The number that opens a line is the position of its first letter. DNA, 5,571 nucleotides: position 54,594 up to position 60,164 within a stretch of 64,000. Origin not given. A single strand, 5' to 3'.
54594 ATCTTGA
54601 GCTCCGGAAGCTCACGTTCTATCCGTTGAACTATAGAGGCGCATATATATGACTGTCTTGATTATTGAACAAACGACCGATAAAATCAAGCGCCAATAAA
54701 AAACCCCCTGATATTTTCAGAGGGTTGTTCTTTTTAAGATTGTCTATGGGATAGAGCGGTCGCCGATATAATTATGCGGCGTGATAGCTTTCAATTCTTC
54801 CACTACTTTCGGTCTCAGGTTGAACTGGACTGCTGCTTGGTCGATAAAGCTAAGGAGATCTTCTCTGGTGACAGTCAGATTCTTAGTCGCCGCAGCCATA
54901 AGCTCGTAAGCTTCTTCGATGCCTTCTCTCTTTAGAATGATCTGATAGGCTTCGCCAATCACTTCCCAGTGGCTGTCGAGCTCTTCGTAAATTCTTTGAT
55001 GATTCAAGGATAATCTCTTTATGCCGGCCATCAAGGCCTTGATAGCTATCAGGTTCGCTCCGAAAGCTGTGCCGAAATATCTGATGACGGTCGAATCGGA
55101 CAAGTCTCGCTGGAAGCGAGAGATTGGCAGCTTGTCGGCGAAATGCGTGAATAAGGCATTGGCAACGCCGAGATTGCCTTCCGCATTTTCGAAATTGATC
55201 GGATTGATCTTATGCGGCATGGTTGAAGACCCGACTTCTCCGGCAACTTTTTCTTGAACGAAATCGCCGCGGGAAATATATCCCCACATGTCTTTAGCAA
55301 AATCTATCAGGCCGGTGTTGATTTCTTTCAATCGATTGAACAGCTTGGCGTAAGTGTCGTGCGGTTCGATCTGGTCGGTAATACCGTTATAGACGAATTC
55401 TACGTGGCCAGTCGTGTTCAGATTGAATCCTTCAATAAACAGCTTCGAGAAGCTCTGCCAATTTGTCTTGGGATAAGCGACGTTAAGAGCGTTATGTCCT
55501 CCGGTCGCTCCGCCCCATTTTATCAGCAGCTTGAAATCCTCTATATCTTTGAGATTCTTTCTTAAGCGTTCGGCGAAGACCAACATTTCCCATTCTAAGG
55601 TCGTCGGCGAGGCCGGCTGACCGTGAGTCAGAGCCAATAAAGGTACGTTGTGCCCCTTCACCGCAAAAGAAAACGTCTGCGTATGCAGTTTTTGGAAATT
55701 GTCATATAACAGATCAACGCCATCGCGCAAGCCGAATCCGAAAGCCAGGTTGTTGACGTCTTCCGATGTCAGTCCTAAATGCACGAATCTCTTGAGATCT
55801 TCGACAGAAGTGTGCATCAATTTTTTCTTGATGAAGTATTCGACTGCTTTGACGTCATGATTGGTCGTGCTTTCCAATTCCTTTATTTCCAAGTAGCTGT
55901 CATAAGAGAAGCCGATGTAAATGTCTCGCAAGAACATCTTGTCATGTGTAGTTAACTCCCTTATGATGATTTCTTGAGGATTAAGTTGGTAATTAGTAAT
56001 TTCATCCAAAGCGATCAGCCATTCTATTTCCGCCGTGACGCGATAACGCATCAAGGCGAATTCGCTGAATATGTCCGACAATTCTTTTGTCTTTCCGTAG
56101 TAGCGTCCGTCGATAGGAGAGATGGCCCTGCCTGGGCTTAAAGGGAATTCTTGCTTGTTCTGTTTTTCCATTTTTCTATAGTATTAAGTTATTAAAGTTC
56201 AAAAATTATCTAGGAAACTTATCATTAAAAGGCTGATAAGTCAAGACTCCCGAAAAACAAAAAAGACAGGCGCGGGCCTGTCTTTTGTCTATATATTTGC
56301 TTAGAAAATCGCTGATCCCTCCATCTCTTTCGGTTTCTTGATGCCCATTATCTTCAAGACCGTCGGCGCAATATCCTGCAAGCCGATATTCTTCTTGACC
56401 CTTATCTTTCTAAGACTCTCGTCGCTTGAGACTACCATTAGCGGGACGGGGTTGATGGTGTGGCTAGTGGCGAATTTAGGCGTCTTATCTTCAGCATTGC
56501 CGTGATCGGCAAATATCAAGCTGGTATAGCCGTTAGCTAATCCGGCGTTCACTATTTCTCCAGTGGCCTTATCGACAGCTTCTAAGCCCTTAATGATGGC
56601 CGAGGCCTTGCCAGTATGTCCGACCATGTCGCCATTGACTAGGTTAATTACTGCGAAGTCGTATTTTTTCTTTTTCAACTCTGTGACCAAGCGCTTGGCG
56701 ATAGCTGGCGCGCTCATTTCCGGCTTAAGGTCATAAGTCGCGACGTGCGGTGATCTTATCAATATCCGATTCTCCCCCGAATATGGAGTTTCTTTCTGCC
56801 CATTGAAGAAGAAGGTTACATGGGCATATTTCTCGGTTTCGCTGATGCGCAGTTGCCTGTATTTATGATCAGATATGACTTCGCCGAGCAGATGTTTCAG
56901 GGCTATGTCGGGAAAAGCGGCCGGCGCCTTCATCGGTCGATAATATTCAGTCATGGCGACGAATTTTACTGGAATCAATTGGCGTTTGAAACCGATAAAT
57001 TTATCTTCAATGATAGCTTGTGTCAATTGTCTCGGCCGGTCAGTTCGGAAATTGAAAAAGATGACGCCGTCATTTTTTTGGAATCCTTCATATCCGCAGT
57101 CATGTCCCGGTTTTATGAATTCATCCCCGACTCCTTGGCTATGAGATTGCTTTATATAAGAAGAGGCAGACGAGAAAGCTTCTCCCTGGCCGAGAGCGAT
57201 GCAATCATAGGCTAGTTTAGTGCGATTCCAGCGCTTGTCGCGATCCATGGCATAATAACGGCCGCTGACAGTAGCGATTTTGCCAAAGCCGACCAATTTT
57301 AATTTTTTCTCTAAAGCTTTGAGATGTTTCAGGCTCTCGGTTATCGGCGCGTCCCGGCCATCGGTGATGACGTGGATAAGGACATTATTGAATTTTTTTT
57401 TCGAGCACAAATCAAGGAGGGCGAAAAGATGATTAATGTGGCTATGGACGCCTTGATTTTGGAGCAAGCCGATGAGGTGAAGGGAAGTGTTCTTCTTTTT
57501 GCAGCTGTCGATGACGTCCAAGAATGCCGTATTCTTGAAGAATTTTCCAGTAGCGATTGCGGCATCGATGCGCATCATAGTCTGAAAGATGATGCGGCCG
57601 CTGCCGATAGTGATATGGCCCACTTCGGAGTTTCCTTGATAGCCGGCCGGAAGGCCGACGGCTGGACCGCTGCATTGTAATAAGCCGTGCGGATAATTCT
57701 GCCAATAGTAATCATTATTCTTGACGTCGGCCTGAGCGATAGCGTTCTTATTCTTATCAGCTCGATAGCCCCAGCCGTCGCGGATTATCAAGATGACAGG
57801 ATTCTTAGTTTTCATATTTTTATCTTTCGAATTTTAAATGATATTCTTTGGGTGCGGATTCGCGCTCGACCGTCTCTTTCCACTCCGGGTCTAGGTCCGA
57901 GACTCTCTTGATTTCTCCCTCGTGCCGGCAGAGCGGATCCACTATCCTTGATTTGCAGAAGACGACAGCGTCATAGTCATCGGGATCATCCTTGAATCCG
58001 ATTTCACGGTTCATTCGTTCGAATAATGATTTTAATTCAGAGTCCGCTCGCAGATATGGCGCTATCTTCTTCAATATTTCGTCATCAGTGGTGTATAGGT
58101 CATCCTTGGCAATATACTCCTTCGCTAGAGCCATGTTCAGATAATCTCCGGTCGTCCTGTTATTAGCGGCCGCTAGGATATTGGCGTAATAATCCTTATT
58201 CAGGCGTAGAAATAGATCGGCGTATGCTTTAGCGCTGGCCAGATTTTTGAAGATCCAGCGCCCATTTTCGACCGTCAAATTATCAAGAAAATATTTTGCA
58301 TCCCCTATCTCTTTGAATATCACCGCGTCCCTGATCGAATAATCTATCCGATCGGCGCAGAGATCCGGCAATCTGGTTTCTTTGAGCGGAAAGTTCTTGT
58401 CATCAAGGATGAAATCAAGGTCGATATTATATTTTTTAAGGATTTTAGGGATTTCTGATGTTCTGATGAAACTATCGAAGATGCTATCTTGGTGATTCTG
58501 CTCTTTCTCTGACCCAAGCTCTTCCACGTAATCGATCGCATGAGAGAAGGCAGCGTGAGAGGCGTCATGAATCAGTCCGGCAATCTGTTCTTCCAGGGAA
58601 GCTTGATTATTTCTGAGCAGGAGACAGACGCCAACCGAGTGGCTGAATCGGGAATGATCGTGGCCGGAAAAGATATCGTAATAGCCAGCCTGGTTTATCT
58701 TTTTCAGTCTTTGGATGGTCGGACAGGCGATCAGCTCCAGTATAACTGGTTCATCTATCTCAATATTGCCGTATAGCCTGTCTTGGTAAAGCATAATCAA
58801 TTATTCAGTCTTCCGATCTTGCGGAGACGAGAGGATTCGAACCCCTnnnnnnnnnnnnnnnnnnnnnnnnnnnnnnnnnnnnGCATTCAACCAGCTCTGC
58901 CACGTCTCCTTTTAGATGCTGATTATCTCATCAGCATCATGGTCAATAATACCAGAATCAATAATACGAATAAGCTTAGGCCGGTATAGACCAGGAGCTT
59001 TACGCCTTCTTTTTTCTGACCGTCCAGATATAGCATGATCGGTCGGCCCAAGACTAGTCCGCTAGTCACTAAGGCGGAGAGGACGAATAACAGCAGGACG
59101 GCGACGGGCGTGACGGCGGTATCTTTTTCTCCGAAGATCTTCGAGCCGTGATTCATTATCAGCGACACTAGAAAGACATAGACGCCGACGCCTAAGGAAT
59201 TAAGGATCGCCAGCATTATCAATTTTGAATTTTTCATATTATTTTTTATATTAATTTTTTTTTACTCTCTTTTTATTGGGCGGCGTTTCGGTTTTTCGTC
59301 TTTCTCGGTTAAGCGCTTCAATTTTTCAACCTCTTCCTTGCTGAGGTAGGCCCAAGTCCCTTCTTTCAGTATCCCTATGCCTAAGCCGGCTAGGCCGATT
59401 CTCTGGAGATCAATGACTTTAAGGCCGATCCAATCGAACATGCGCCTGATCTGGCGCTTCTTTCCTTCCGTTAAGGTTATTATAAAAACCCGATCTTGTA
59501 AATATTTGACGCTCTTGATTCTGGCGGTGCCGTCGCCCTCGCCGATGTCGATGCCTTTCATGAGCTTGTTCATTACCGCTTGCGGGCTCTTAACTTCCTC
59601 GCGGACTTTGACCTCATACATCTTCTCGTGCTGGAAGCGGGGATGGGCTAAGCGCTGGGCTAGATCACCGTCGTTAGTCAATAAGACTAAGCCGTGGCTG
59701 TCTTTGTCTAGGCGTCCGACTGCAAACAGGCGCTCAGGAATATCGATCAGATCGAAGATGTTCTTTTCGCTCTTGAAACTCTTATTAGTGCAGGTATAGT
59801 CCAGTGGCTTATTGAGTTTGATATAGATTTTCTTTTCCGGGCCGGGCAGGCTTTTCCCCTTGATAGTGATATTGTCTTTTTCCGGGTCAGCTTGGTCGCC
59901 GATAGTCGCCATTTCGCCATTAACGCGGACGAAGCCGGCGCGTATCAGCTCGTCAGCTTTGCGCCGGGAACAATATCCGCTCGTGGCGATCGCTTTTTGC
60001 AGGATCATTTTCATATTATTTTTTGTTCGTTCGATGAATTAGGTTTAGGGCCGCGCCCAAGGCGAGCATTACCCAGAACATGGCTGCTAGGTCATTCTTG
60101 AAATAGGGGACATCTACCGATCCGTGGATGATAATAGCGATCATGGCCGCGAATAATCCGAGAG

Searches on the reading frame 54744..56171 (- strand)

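Call 12: search_protein_families(library=pfam, proteins=[window:54744-56171:-], max_evalue=0.0001)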
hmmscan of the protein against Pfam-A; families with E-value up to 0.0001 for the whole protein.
window:54744-56171:- (475 aa): 2 families
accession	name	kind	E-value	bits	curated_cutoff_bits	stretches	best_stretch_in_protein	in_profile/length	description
PF00206.25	Lyase_1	-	2.4e-40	139.3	27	1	22-333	1-306/312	Lyase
PF08328.16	ASL_C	-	7.9e-35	119.8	35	1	351-469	1-115/115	Adenylosuccinate lyase C-terminal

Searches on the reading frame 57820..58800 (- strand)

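Call 12: search_protein_families(library=pfam, proteins=[window:57820-58800:-], max_evalue=0.0001)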
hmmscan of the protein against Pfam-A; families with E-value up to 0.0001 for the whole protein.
window:57820-58800:- (326 aa): 0 families

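Call 40: search_protein_families(library=pfam, proteins=[window:57820-58800:-], max_evalue=0.5)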
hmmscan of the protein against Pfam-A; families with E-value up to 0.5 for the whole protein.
window:57820-58800:- (326 aa): 2 families
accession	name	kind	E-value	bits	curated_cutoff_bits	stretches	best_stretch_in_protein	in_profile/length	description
PF01966.28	HD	-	0.00034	21.3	22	1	51-104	1-59/116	HD domain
PF17424.7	DUF5411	-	0.16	12.3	30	1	60-128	21-90/134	Family of unknown function (DUF5411)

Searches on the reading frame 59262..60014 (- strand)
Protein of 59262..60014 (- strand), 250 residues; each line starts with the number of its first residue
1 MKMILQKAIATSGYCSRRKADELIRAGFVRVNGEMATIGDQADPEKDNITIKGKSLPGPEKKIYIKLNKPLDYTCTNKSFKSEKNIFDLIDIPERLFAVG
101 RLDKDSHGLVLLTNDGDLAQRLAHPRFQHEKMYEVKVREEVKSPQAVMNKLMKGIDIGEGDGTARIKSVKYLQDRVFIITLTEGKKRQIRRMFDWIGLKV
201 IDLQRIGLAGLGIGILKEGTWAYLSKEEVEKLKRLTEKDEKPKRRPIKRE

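Call 12: search_protein_families(library=pfam, proteins=[window:59262-60014:-], max_evalue=0.0001)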
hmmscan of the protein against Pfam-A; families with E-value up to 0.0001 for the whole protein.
window:59262-60014:- (250 aa): 2 families
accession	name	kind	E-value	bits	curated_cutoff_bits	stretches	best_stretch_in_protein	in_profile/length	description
PF00849.27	PseudoU_synth_2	-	4.1e-21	76.2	26.8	1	64-193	2-150/152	RNA pseudouridylate synthase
PF01479.30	S4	-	8.6e-09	35.4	22.8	1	5-41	3-41/48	S4 domain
